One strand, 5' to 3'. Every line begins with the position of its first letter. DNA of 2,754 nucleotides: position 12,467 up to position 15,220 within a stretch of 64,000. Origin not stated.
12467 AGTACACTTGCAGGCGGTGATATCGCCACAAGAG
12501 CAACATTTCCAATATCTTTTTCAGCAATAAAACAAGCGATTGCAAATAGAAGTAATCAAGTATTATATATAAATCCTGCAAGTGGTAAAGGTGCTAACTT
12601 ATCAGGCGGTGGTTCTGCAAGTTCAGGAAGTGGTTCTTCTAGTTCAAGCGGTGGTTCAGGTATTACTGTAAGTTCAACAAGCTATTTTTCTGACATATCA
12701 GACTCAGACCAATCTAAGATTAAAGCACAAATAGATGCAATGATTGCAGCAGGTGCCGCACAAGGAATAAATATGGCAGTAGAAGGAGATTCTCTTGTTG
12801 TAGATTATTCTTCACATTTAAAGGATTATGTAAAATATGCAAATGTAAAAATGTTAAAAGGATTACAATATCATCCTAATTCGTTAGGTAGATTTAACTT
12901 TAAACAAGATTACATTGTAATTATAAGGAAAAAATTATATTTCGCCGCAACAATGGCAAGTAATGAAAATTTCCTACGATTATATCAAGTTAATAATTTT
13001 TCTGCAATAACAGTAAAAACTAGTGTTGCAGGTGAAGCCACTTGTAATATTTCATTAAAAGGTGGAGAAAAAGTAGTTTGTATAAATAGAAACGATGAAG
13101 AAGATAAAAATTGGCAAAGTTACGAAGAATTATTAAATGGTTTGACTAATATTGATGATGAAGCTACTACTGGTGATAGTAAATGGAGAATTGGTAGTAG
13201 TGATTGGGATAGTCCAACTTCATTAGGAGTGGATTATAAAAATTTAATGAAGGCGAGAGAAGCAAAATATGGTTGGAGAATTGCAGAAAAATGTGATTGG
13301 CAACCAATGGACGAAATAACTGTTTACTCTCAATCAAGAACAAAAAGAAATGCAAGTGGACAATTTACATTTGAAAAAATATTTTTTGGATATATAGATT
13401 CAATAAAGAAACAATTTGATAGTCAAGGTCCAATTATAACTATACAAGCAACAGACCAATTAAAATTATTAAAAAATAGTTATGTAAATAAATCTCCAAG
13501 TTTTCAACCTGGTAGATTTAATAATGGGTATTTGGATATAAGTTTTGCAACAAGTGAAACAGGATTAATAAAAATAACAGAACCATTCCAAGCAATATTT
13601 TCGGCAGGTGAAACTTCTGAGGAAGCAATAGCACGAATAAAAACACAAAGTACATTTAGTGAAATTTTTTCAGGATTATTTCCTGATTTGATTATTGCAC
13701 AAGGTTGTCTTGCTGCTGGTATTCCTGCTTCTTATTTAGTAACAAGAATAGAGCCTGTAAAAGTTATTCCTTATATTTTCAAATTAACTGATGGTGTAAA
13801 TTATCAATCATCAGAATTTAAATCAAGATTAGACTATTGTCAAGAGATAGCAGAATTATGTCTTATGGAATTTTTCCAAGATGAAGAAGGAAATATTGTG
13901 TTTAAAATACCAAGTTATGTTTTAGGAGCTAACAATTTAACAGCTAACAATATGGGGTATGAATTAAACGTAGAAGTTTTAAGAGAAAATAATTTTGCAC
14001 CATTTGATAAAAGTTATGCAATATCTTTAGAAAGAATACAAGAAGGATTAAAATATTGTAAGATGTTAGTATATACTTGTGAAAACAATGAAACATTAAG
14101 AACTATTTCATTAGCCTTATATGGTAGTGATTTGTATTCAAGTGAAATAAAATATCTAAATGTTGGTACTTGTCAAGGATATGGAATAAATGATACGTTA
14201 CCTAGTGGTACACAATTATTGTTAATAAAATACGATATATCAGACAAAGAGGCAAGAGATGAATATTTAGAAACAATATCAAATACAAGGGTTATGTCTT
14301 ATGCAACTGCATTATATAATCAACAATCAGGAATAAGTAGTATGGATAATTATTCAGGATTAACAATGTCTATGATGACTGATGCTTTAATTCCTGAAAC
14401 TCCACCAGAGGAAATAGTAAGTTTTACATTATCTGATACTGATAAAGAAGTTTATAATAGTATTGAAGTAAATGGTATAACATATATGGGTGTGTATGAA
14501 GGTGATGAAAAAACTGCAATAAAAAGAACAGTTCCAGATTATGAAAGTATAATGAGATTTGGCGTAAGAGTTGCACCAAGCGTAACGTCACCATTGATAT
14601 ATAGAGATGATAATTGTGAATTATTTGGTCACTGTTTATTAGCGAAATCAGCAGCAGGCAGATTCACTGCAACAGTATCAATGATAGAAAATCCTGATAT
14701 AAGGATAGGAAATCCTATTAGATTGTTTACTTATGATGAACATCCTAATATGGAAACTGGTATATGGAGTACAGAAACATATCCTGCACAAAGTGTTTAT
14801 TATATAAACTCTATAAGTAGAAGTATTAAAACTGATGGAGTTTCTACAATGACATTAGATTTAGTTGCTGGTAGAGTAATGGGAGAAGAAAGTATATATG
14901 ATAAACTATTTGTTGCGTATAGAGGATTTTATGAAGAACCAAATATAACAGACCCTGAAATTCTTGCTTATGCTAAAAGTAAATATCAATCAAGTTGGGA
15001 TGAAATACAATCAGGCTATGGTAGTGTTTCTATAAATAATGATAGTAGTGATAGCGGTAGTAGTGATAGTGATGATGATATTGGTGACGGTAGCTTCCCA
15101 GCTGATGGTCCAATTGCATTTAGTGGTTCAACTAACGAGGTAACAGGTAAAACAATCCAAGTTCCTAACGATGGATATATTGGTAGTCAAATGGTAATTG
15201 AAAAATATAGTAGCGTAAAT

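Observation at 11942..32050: Three paralogous hub or tip-like proteins share one LysM-containing core but carry at least seven different cell-wall hydrolase domains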

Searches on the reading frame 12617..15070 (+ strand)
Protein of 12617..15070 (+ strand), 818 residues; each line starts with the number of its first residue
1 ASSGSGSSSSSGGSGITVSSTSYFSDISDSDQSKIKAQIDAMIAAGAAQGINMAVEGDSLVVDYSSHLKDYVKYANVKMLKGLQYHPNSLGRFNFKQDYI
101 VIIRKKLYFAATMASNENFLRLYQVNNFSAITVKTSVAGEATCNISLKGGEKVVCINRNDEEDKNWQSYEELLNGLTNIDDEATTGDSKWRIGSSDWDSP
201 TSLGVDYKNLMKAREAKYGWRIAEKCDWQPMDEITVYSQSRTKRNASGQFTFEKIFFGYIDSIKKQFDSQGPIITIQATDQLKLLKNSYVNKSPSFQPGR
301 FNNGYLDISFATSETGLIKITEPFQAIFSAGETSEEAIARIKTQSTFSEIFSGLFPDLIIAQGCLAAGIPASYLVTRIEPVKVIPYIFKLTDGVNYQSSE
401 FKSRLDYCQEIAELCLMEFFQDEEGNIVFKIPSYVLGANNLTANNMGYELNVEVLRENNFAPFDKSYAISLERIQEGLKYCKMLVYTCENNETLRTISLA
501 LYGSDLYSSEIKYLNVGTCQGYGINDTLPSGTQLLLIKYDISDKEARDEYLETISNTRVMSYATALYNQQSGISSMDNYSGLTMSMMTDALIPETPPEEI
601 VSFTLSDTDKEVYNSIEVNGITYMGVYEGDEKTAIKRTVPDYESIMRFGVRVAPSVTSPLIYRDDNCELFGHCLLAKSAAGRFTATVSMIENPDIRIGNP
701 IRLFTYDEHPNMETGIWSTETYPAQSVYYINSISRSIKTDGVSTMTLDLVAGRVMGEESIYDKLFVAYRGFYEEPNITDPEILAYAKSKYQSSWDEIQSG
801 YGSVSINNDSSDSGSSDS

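Call 14: find_homologous_proteins(query=window:12617-15070:+, max_evalue=0.00001)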
Query window:12617-15070:+ (818 aa): 34 proteins with E <= 0.00001 among 8000 candidates.
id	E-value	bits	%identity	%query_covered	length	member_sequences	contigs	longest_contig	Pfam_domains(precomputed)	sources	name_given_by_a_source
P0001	0.0e+0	1426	77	96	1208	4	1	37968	-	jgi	jgi:hypothetical protein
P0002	0.0e+0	1094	60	100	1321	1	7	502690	PF00877.26,PF01510.31,PF18013.7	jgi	jgi:N-acetyl-anhydromuramyl-L-alanine amidase AmpD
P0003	0.0e+0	1093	60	97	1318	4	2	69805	PF01510.31,PF25309.2,PF18013.7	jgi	jgi:N-acetyl-anhydromuramyl-L-alanine amidase AmpD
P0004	2.6e-261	887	53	92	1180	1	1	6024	PF13539.12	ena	-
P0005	6.2e-258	876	51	95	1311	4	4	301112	PF01551.30,PF18013.7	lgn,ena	-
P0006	4.5e-254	864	51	95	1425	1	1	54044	PF01551.30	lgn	-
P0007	8.1e-252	856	51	98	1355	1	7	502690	PF01551.30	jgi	jgi:hypothetical protein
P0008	1.6e-251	855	52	92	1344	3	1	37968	PF01551.30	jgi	jgi:hypothetical protein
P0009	2.2e-243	828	48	99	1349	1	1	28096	PF01551.30,PF18013.7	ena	-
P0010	2.7e-242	825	49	95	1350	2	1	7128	PF01551.30,PF18013.7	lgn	-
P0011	7.1e-231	787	47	98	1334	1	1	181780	PF01510.31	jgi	-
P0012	3.9e-205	702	44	94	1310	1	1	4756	PF01510.31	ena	-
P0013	3.9e-204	698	45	94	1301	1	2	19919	PF01510.31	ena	-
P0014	1.2e-192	660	44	89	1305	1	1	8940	PF01510.31,PF18013.7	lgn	-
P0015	3.9e-166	573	41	87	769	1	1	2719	-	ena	-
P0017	1.9e-144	501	38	95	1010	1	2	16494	PF05257.23,PF01476.27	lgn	-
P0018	3.2e-137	477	38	86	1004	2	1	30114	PF05257.23,PF01476.27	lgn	-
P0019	5.7e-137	476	41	47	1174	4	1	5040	PF00877.26,PF01476.27,PF01464.26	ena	-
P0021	6.4e-120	420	37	50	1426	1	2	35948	PF01476.27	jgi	jgi:nucleoid-associated protein YgaU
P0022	2.1e-114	402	33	46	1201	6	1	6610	PF01476.27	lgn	-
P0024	3.1e-112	395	35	86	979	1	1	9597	PF00877.26,PF01476.27,PF01832.26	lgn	-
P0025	6.2e-109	384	35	86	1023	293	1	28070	PF00877.26,PF01476.27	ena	-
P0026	1.8e-108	382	34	91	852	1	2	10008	PF00877.26,PF01476.27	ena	-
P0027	3.4e-108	381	38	46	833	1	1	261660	PF00877.26,PF01476.27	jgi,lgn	jgi:LysM repeat protein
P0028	3.3e-106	375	38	46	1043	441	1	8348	PF00877.26,PF01476.27,PF01510.31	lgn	-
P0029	2.0e-102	362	33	86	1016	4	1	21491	PF00877.26,PF01476.27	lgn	-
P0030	3.2e-102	361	31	96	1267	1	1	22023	PF01183.27,PF00877.26,PF01476.27,PF01832.26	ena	-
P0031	2.7e-97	345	32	86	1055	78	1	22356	PF00877.26,PF01476.27,PF01510.31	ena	-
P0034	1.6e-75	273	33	72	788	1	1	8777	PF01476.27,PF01510.31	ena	-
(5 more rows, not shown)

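Call 23: find_encoding_contigs(protein=P0005, flank=10000, max_places=2)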
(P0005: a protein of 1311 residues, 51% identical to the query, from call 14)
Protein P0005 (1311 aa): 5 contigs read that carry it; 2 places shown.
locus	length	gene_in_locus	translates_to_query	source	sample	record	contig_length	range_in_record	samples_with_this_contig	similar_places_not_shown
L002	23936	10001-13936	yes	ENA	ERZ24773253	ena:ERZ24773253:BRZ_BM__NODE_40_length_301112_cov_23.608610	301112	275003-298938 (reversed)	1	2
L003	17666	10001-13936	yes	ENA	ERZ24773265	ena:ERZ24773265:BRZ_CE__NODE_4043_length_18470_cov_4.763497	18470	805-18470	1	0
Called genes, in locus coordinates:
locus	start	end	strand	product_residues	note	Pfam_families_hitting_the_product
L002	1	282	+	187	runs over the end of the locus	-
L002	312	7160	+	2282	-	PF10145:PhageMin_Tail (weak)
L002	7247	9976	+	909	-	-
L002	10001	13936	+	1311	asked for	PF01551:Peptidase_M23, PF18013:Phage_lysozyme2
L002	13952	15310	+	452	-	-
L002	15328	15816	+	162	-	-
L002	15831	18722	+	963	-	PF04865:Baseplate_J (weak)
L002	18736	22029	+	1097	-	-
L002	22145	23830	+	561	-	-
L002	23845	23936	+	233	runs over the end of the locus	-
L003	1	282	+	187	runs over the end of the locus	-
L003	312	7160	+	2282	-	PF10145:PhageMin_Tail (weak)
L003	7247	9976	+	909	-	-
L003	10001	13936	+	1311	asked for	PF01551:Peptidase_M23, PF18013:Phage_lysozyme2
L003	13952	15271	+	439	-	-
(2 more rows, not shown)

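Call 24: find_encoding_contigs(protein=P0011, flank=10000, max_places=2)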
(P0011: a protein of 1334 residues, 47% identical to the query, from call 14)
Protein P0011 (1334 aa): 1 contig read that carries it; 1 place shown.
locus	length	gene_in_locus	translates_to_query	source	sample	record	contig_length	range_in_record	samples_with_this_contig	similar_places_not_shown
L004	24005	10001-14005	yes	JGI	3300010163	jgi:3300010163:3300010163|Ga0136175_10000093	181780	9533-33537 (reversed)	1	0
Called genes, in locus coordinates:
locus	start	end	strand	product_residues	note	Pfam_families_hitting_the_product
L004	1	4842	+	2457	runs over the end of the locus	-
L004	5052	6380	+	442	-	PF01555:N6_N4_Mtase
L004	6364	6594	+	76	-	-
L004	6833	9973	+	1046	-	-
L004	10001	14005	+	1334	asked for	PF01510:Amidase_2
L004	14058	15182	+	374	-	-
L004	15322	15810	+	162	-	-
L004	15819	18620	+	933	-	PF26079:Baseplate_J_C (faint)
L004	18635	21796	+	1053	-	-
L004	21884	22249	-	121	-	-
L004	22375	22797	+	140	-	-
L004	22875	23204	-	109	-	-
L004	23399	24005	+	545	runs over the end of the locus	-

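Call 27: find_encoding_contigs(protein=P0001, flank=10000, max_places=2)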
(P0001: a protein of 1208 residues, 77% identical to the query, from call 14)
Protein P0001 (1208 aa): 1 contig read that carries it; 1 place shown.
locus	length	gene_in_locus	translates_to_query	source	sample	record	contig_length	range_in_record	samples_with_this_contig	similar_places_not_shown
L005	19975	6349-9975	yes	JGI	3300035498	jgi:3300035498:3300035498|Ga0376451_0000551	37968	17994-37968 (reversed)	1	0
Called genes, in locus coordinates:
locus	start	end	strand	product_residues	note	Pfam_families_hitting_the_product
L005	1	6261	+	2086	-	?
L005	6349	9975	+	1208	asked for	-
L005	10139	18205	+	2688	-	-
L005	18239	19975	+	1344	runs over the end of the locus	PF01551:Peptidase_M23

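Call 28: predict_structure(alignment_id=A1)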
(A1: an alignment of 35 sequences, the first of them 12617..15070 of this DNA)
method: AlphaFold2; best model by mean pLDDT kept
length: 818 residues; sequences in the alignment: 35
mean_pLDDT: 78.1   pTM: 0.77
mean pLDDT of the five models: 78.1, 76.8, 76.2, 75.3, 73.8
residues with pLDDT >= 90: 171; 70-90: 462; 50-70: 127; < 50: 58
segments of 3 or more residues with pLDDT < 50: 1-22, 180-188, 198-200, 802-818
pLDDT, mean of each block of 10 residues (from residue 1): 30 37 60 82 78 82 70 61 56 74 80 68 87 92 91 83 66 66 46 51 57 75 89 90 76 91 89 93 90 73 77 67 74 71 76 91 88 90 85 71 91 93 94 92 91 84 66 81 88 89 88 83 87 89 87 78 78 57 87 88 84 87 72 77 78 87 82 89 90 92 77 73 88 90 90 88 87 79 77 68 40 35
secondary structure, 60 per line:
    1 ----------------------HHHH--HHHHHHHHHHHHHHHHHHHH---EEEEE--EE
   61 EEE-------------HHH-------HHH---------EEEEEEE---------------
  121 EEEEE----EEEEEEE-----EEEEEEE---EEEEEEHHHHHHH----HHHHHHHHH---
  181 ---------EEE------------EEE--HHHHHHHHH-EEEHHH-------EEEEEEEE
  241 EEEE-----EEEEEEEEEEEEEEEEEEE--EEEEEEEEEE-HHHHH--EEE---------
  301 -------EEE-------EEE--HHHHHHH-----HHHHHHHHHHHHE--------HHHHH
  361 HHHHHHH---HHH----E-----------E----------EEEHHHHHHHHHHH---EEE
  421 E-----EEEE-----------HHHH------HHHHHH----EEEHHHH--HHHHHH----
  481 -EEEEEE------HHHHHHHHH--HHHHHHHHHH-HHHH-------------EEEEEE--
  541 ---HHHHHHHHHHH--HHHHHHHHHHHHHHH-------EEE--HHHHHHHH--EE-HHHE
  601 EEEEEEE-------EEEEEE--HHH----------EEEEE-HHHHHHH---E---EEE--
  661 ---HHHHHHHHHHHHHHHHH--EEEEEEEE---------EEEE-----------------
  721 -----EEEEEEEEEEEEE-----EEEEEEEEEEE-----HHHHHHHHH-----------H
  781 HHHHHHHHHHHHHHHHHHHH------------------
elements in order (helices of 4 or more, strands of 3 or more residues): H23-26 H29-48 E52-56 E59-63 E99-105 E121-125 E130-136 E142-148 E152-157 H158-164 H169-177 E190-192 E205-207 H210-218 E220-222 E233-244 E250-268 E271-280 H282-286 E289-291 E308-310 E318-320 H323-329 H335-346 H356-367 E401-403 H404-414 E418-421 E427-430 H442-445 H452-457 E462-464 H465-468 H471-476 E482-487 H494-502 H505-514 H516-519 E533-538 H544-554 H557-571 E579-581 H584-591 E600-607 E615-620 E636-640 H642-648 E656-658 H664-680 E683-690 E700-703 E726-738 E744-754 H760-768 H780-800

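Call 30: fold_search(model_id=the predicted structure, library=pdb)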
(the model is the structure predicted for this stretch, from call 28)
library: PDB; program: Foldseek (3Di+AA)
matches with E <= 10: 786; with E <= 0.001: 54
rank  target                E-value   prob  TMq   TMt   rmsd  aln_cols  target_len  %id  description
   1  7b5h_AJ               9.4e-13  1.00  0.31  0.42   8.6       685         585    9  Cryo-EM structure of the contractile injection system base plate from Anabaena PCC7120 (released 2022-02-23)
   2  7aef_q                3.6e-11  1.00  0.30  0.41   9.8       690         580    7  Cryo-EM structure of an extracellular contractile injection system in marine bacterium Algoriphagus machipongonensis,  (released 2022-02-23)
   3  9gtr_q                3.6e-11  1.00  0.29  0.36  13.9       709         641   11  Cryo-EM structure of a contractile injection system in Streptomyces coelicolor, the baseplate complex in extended stat (released 2025-06-18)
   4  3cdd_F                9.1e-11  1.00  0.28  0.64  11.2       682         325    9  Crystal structure of prophage MuSo2, 43 kDa tail protein from Shewanella oneidensis (released 2008-03-11)
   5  3cdd_C                5.2e-10  1.00  0.29  0.64   9.1       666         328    7  Crystal structure of prophage MuSo2, 43 kDa tail protein from Shewanella oneidensis (released 2008-03-11)
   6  3cdd_B                5.8e-10  1.00  0.28  0.64  11.3       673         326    8  Crystal structure of prophage MuSo2, 43 kDa tail protein from Shewanella oneidensis (released 2008-03-11)
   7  8gra_G                7.2e-10  1.00  0.27  0.34  13.9       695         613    7  Structure of Type VI secretion system cargo delivery vehicle Hcp-VgrG-PAAR (released 2023-07-12)
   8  3cdd_D                1.2e-09  1.00  0.28  0.63  10.1       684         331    8  Crystal structure of prophage MuSo2, 43 kDa tail protein from Shewanella oneidensis (released 2008-03-11)
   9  8v3w_H                1.2e-09  1.00  0.26  0.36  15.5       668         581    8  CryoEM Structure of Diffocin - precontracted - Baseplate - focused refinement on triplex region (released 2024-08-28)
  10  7zhj_b                2.2e-09  1.00  0.28  0.24  30.3       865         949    9  Tail tip of siphophage T5 : tip proteins (released 2023-02-08)
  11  3d37_A                3.3e-09  1.00  0.29  0.65  12.3       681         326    6  The crystal structure of the tail protein from Neisseria meningitidis MC58 (released 2008-07-08)
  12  8hqz_A                4.6e-09  1.00  0.26  0.23  29.2       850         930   10  Baseplate of DT57C bacteriophage in the full state (released 2023-12-13)
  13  9ioz_J                4.8e-09  1.00  0.27  0.27  28.9       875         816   10  Structure of the bacteriophage T5 tail tip complex (released 2024-09-04)
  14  9h4p_BD               5.7e-09  1.00  0.29  0.26  13.3       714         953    8  Tail of full Haloferax tailed virus 1 (released 2025-08-27)
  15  9qgm_8A               6.3e-09  1.00  0.26  0.39  11.7       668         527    7  Cryo-EM structure of the PlPVC1 central spike, 3-fold symmetrized (C3), in extended state (released 2025-10-29)
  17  1wru                  1.0e-08  1.00  0.28  0.62   8.8       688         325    6  Structure of central hub elucidated by X-ray analysis of gene product 44; baseplate component of bacteriophage Mu (released 2005-09-20)
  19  3cdd_A                1.3e-08  1.00  0.28  0.62   9.2       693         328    7  Crystal structure of prophage MuSo2, 43 kDa tail protein from Shewanella oneidensis (released 2008-03-11)
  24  3cdd_E                4.0e-08  1.00  0.27  0.63  10.3       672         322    8  Crystal structure of prophage MuSo2, 43 kDa tail protein from Shewanella oneidensis (released 2008-03-11)
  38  9vzk_1                1.8e-06  1.00  0.25  0.54  11.5       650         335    8  Cryo-EM structure of bacteriophage P1 baseplate in C3 (released 2025-10-22)
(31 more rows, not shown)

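Call 58: search_protein_families(library=pfam, proteins=[P0017, P0025, P0027, P0021, P0030, P0019, P0034], max_evalue=0.001)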
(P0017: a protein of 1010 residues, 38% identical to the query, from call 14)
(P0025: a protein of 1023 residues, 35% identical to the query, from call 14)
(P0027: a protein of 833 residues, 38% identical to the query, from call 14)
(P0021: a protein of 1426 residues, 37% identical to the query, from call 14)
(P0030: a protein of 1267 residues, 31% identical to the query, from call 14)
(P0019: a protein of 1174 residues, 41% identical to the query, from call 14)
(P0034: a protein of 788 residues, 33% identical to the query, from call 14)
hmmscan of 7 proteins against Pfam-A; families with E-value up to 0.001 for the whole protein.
P0017 (1010 aa): 2 families
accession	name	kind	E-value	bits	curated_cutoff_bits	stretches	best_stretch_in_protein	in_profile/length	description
PF05257.22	CHAP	-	6.5e-11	43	26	1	41-129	3-81/81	CHAP domain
PF01476.26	LysM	-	5.3e-10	39.5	20.9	1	644-692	1-42/43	LysM domain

P0025 (1023 aa): 2 families
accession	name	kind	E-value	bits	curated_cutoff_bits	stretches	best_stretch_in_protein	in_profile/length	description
PF00877.26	NLPC_P60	-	6.6e-18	65.1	23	1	911-988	1-81/105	NlpC/P60 family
PF01476.26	LysM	-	2e-11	44.1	20.9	1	605-653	1-43/43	LysM domain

P0027 (833 aa): 2 families
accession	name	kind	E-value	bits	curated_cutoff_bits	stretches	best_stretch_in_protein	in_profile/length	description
PF00877.26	NLPC_P60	-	1.9e-23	82.9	23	1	732-820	1-92/105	NlpC/P60 family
PF01476.26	LysM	-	5.3e-14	52.3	20.9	1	425-472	1-42/43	LysM domain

P0021 (1426 aa): 2 families
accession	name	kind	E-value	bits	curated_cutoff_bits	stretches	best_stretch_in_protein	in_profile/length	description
PF01476.26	LysM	-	3e-12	46.7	20.9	1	1039-1092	1-42/43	LysM domain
PF05489.18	Phage_tail_X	-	0.00012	22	22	0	574-605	3-35/60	Phage Tail Protein X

P0030 (1267 aa): 4 families
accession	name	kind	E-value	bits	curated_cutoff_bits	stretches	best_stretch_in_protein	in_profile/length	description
PF01183.26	Glyco_hydro_25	-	9.1e-41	140.6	27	1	7-182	1-180/180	Glycosyl hydrolases family 25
PF00877.26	NLPC_P60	-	7.5e-28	97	23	1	1163-1265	1-105/105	NlpC/P60 family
PF01832.25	Glucosaminidase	-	1.4e-14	55.2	30.2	1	1001-1120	2-121/123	Mannosyl-glycoprotein endo-beta-N-acetylglucosaminidase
PF01476.26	LysM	-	1e-08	35.4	20.9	1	653-699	1-42/43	LysM domain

P0019 (1174 aa): 3 families
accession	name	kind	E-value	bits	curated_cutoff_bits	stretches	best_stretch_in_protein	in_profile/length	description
PF00877.26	NLPC_P60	-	2.5e-13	50.4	23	1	448-526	1-78/105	NlpC/P60 family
PF01476.26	LysM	-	1e-07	32.2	20.9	1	612-658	3-42/43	LysM domain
PF01464.25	SLT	-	1.1e-06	28.6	21.3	1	1024-1115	5-94/117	Transglycosylase SLT domain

P0034 (788 aa): 2 families
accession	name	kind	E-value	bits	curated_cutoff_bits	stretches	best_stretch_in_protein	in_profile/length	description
PF01510.30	Amidase_2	-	3.7e-14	53.6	26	1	19-140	2-129/131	N-acetylmuramoyl-L-alanine amidase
PF01476.26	LysM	-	1.6e-08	34.8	20.9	1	631-678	1-42/43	LysM domain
